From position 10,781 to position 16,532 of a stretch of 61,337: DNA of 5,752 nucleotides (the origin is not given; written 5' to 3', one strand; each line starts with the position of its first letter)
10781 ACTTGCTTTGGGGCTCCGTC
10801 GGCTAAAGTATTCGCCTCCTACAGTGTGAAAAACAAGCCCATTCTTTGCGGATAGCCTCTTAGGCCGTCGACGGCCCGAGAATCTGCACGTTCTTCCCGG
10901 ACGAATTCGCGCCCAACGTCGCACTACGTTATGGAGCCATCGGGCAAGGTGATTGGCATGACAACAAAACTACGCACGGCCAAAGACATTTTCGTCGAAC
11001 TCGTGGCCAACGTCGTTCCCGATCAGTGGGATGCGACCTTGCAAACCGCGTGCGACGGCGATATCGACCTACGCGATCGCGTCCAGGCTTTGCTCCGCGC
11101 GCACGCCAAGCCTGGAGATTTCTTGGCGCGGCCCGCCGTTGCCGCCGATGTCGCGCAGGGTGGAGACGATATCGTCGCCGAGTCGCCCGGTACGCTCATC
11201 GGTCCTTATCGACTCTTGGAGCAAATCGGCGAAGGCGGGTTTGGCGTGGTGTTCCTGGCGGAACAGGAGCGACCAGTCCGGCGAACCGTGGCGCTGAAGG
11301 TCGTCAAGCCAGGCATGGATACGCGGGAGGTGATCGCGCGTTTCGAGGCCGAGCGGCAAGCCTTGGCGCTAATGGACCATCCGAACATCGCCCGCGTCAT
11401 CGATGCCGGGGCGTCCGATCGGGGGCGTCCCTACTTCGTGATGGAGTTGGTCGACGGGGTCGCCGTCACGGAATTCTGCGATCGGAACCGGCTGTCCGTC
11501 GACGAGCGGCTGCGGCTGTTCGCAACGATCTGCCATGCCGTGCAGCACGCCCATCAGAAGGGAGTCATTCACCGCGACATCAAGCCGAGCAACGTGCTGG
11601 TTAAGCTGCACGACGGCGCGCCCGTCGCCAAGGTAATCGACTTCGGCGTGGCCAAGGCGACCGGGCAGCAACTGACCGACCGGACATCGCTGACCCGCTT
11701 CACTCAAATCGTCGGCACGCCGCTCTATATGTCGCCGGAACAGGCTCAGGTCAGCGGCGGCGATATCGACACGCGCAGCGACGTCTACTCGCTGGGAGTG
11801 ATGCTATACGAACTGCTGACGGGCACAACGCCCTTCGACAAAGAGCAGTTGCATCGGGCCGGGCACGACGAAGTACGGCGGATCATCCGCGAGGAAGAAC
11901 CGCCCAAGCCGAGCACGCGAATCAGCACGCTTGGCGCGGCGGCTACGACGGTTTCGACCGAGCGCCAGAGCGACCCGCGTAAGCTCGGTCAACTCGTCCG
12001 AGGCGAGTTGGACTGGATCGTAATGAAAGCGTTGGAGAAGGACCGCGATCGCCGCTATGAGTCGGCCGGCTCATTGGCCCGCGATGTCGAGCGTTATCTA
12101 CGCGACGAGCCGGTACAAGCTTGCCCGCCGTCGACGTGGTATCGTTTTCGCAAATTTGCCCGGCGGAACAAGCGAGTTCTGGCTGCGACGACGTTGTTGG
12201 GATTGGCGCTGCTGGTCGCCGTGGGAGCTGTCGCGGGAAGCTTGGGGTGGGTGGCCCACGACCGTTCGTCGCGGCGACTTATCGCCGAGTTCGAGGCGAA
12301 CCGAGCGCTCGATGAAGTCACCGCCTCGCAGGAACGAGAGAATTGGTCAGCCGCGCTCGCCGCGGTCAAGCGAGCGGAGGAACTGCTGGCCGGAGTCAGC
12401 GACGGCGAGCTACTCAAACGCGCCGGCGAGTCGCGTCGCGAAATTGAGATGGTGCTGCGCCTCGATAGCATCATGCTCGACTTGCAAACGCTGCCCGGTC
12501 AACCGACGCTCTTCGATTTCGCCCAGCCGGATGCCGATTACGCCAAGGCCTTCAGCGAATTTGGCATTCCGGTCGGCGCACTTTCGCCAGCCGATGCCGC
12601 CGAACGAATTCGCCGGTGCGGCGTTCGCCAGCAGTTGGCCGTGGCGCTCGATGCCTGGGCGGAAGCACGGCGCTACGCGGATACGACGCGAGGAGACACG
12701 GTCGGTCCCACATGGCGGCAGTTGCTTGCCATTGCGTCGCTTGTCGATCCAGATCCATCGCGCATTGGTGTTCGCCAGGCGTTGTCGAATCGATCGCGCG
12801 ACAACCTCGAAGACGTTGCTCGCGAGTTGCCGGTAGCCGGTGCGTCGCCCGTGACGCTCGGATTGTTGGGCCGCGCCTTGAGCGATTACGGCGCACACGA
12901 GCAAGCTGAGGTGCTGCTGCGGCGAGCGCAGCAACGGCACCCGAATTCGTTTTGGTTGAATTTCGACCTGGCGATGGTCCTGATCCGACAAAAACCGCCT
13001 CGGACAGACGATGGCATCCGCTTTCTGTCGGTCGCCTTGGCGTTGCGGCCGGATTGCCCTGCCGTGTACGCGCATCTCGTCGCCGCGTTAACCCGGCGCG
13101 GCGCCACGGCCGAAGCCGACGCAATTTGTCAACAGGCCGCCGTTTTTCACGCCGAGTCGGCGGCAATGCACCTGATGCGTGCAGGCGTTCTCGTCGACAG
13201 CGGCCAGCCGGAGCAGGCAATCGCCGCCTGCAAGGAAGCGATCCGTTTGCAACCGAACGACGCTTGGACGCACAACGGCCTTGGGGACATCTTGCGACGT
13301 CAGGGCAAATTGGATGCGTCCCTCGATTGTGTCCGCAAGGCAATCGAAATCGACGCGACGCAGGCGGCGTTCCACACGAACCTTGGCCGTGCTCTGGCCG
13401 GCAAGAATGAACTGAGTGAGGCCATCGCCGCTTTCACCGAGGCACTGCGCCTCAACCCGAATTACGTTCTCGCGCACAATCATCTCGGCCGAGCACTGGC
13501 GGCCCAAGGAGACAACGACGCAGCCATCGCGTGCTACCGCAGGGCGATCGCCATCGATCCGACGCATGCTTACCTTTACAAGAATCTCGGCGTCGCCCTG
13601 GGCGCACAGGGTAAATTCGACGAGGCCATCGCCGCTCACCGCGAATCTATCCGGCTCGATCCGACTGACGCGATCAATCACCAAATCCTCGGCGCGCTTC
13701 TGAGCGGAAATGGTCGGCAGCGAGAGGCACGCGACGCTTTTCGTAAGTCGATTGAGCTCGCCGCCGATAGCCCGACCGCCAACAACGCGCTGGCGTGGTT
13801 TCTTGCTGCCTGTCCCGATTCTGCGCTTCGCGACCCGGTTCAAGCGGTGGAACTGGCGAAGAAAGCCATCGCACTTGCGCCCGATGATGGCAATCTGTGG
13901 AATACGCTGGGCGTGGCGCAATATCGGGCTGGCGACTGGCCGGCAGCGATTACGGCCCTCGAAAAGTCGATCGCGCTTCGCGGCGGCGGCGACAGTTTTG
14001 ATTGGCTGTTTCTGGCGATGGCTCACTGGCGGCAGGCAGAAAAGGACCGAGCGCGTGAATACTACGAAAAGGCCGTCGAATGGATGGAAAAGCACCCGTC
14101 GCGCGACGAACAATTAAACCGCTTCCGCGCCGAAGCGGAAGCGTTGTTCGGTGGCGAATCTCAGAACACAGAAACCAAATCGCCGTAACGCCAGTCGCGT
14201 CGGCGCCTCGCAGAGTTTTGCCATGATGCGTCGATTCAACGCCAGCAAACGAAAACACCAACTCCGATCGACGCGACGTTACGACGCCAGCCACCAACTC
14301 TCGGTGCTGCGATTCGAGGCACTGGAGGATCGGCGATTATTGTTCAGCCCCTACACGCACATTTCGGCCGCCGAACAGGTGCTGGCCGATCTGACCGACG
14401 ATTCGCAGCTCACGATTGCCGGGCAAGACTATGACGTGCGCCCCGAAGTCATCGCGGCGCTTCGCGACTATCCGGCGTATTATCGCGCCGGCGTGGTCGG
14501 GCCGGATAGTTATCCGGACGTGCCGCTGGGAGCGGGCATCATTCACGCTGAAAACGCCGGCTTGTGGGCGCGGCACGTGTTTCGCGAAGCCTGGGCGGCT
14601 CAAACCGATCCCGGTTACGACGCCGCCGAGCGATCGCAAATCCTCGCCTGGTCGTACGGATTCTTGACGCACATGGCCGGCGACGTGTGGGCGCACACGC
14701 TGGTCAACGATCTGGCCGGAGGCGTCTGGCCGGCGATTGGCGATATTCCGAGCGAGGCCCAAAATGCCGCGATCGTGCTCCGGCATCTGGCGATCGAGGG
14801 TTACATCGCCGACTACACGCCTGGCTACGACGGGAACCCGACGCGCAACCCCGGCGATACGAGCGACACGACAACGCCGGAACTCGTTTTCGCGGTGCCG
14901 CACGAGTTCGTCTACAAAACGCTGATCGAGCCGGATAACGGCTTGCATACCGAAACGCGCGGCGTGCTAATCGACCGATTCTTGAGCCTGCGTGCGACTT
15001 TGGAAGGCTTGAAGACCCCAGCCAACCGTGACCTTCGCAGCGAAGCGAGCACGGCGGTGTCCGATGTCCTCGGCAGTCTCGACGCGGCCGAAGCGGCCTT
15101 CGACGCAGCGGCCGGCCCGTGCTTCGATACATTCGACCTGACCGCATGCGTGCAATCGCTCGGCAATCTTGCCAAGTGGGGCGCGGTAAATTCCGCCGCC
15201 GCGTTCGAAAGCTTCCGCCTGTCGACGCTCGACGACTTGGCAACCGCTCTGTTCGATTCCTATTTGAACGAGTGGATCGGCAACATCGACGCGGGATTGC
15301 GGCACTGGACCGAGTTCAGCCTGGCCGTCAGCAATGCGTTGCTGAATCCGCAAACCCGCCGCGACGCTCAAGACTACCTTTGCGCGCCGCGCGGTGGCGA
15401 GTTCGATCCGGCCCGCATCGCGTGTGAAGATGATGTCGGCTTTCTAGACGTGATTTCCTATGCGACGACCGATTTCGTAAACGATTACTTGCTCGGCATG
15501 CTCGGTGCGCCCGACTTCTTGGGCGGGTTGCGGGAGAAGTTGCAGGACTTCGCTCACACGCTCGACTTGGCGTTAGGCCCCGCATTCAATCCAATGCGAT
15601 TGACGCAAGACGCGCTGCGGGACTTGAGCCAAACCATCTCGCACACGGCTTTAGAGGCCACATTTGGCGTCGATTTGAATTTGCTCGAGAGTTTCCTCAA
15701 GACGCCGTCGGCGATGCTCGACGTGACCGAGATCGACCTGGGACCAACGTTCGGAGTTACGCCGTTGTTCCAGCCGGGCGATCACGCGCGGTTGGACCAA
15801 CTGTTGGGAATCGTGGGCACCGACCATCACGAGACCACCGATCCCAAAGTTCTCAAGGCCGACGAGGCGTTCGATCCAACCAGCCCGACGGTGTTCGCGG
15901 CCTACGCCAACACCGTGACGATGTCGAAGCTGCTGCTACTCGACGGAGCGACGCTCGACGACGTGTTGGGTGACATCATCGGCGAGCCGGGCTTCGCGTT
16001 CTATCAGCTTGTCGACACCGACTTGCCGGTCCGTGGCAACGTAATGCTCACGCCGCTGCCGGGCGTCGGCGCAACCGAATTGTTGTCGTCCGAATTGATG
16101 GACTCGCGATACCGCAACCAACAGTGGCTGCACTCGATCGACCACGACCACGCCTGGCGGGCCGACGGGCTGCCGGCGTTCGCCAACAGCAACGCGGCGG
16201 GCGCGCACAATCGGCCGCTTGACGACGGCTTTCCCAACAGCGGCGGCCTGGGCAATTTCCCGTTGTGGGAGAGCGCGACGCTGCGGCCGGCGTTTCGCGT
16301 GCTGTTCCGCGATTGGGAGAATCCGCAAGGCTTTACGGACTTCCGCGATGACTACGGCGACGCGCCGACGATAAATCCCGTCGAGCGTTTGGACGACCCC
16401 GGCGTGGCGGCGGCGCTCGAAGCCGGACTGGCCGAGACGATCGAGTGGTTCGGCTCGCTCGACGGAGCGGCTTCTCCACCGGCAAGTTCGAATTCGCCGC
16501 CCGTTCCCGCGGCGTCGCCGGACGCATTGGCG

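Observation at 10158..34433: ECF sigma factor, transmembrane Ser/Thr kinase and a 6.7k-aa secreted giant arranged as one co-directional unit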

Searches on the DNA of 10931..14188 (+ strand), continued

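Call 83: search_with_rna_model(model_id=R1, sources=[L163, L164], max_evalue=1)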
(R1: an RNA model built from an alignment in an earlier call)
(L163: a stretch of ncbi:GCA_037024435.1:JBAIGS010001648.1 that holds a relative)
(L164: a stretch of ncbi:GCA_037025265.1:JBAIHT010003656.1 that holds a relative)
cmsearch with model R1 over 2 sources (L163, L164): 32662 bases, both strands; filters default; matches with E-value up to 1: 2.
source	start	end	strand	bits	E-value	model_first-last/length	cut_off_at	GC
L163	8608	8751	+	124.6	6.1e-38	1-144/144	no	0.68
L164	4980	5123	+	124.6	6.1e-38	1-144/144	no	0.68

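Call 87: search_with_rna_model(model_id=R1, sources=[L166, L165], max_evalue=1)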
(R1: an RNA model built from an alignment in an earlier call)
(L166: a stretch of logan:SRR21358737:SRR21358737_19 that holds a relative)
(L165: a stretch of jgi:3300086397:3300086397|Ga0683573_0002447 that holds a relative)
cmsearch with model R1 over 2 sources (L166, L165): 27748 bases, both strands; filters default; matches with E-value up to 1: 3.
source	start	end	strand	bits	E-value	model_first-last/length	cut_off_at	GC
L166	4828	4969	+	33.1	4.5e-09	1-144/144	no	0.63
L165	13203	13235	+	12.4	0.016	1-33/144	3'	0.52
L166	13237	13278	+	7.5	0.59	72-113/144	no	0.69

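Call 91: search_with_rna_model(model_id=R1, sources=[L167], max_evalue=1)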
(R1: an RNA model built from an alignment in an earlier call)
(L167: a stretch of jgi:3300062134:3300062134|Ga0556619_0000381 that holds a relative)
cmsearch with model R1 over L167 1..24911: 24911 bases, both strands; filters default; matches with E-value up to 1: 3.
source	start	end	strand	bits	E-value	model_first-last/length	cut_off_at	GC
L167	14943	15088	+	114.8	5.9e-35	1-144/144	no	0.73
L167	2365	2509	+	109.8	2.3e-33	1-144/144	no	0.69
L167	14952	14993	-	17.9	0.00026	10-51/144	no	0.76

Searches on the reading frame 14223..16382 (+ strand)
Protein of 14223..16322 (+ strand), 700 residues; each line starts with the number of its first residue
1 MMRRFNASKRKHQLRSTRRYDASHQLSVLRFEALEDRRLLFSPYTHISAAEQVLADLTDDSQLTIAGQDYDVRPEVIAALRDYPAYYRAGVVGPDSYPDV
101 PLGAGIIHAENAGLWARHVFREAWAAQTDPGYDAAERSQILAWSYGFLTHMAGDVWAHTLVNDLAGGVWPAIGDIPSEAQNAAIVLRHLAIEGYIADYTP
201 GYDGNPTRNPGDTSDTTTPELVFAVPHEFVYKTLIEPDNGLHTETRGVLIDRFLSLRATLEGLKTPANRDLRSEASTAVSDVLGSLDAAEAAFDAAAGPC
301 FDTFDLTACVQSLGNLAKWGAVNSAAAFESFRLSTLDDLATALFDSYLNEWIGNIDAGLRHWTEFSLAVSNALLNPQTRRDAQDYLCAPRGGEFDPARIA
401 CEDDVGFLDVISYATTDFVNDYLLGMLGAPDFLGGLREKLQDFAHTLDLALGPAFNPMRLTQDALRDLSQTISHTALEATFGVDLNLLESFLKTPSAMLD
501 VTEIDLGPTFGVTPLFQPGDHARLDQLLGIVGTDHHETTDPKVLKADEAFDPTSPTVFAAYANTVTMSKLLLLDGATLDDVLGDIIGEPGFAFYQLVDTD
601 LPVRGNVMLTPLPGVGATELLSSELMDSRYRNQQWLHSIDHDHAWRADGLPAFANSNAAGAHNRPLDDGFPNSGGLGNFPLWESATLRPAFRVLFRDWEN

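Call 76: search_solved_structures(query=window:14223-16322:+, max_evalue=1)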
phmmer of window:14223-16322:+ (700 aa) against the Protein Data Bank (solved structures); distinct sequences matched with E-value up to 1: 2.
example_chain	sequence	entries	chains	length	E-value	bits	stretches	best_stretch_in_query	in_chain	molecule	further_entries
8s38_A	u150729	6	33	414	0.62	11.5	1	230-322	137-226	Glutamate dehydrogenase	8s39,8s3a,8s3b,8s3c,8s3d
2c7j_B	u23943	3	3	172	0.63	11.5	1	270-372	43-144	Phycoerythrocyanin beta chain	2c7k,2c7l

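Call 102: predict_structure(alignment_id=A4)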
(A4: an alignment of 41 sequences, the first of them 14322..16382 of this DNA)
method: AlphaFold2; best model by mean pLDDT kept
length: 687 residues; sequences in the alignment: 41
mean_pLDDT: 76.3   pTM: 0.83
mean pLDDT of the five models: 76.3, 73.7, 70.5, 70.2, 67.4
residues with pLDDT >= 90: 185; 70-90: 277; 50-70: 155; < 50: 70
segments of 3 or more residues with pLDDT < 50: 1-8, 283-302, 417-420, 422-425, 586-595, 623-627, 634-637
pLDDT, mean of each block of 10 residues (from residue 1): 37 92 88 95 96 94 66 77 92 97 98 95 89 81 81 89 85 54 77 95 79 79 83 77 58 56 55 50 44 37 59 82 93 91 89 88 87 84 88 70 59 50 50 56 62 71 83 85 90 85 82 85 88 96 95 90 76 87 54 53 86 70 50 56 85 90 85 59 59
secondary structure, 60 per line:
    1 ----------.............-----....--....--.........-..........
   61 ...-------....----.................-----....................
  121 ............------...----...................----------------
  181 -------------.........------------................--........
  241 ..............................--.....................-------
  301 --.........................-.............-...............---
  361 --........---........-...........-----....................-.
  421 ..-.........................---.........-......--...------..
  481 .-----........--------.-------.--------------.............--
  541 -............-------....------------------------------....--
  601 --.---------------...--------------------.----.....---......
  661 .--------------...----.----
elements in order (helices of 4 or more, strands of 3 or more residues): H11-23 E29-32 E35-38 H41-49 H51-63 H71-74 H79-95 H101-132 H146-164 H194-202 H215-230 H233-270 H273-293 H303-327 H329-341 H343-357 H363-370 H374-381 H383-393 H399-418 H424-448 H452-460 H462-467 E470-472 E479-481 H487-494 H526-538 H542-553 H561-564 H595-598 H647-650 H655-661

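Call 104: fold_search(model_id=the predicted structure, library=pdb)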
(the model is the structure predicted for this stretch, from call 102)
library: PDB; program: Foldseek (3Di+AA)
matches with E <= 10: 202; with E <= 0.001: 0
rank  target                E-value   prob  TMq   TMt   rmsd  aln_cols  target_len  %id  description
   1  5lzr_B                9.5e-02  0.12  0.11  0.11  28.0       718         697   10  Crystal structure of Thermotoga maritima sodium pumping membrane integral pyrophosphatase in complex with tungstate an (released 2016-12-14)
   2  4av3_A                1.2e-01  0.12  0.11  0.11  29.4       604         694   10  Crystal structure of Thermotoga Maritima sodium pumping membrane integral pyrophosphatase with metal ions in active si (released 2012-08-08)
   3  9g8j_A                2.3e-01  0.08  0.11  0.10  28.6       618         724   12  Structure of K+-dependent Na+-PPase from Thermotoga maritima in complex with zoledronate (released 2025-06-04)
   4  8b21_B                2.4e-01  0.08  0.10  0.09  29.7       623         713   11  Time-resolved structure of K+-dependent Na+-PPase from Thermotoga maritima 0-60-seconds post reaction initiation with  (released 2024-01-17)
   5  9ayb                  4.0e-01  0.10  0.12  0.16  21.1       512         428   11  Structure of Apo Sialin S61A mutant (released 2024-05-29)
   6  7zec_C                6.4e-01  0.11  0.09  0.10  26.2       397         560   12  IF(heme/confined) conformation of CydDC in ATP(CydD) bound state (Dataset-15) (released 2023-04-19)
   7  4s0f_A                6.7e-01  0.06  0.07  0.08  25.9       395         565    9  Crystal structure of the peptidase-containing ABC transporter PCAT1 E648Q mutant complexed with ATPgS in an occluded c (released 2015-07-22)
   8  9joz                  8.0e-01  0.12  0.14  0.20  18.1       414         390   12  outward-open hSLC19A1 (released 2025-02-26)
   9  6gy8_B                8.7e-01  0.06  0.07  0.13  29.5       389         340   10  Crystal structure of XaxA from Xenorhabdus nematophila (released 2018-07-25)
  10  7bp3_A                8.7e-01  0.06  0.10  0.14  23.7       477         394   10  Cryo-EM structure of the human MCT2 (released 2020-06-03)
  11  5lzr_A                9.9e-01  0.05  0.12  0.12  27.7       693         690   13  Crystal structure of Thermotoga maritima sodium pumping membrane integral pyrophosphatase in complex with tungstate an (released 2016-12-14)
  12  9jrk                  1.0e+00  0.09  0.13  0.18  17.9       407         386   12  outward-open hSLC19A1 + MTX (released 2025-02-26)
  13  6c3i_B                1.2e+00  0.04  0.08  0.13  26.4       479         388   14  Crystal structure of the Deinococcus radiodurans Nramp/MntH divalent transition metal transporter G45R mutant in an in (released 2019-02-13)
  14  6twn_B                1.2e+00  0.04  0.07  0.13  26.5       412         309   11  Crystal structure of Talin1 R7R8 in complex with CDK1 (206-223) (released 2021-05-12)
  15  3gjc_A                1.2e+00  0.02  0.07  0.08  25.6       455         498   12  Crystal Structure of the E290S mutant of LeuT with bound OG (released 2009-04-28)
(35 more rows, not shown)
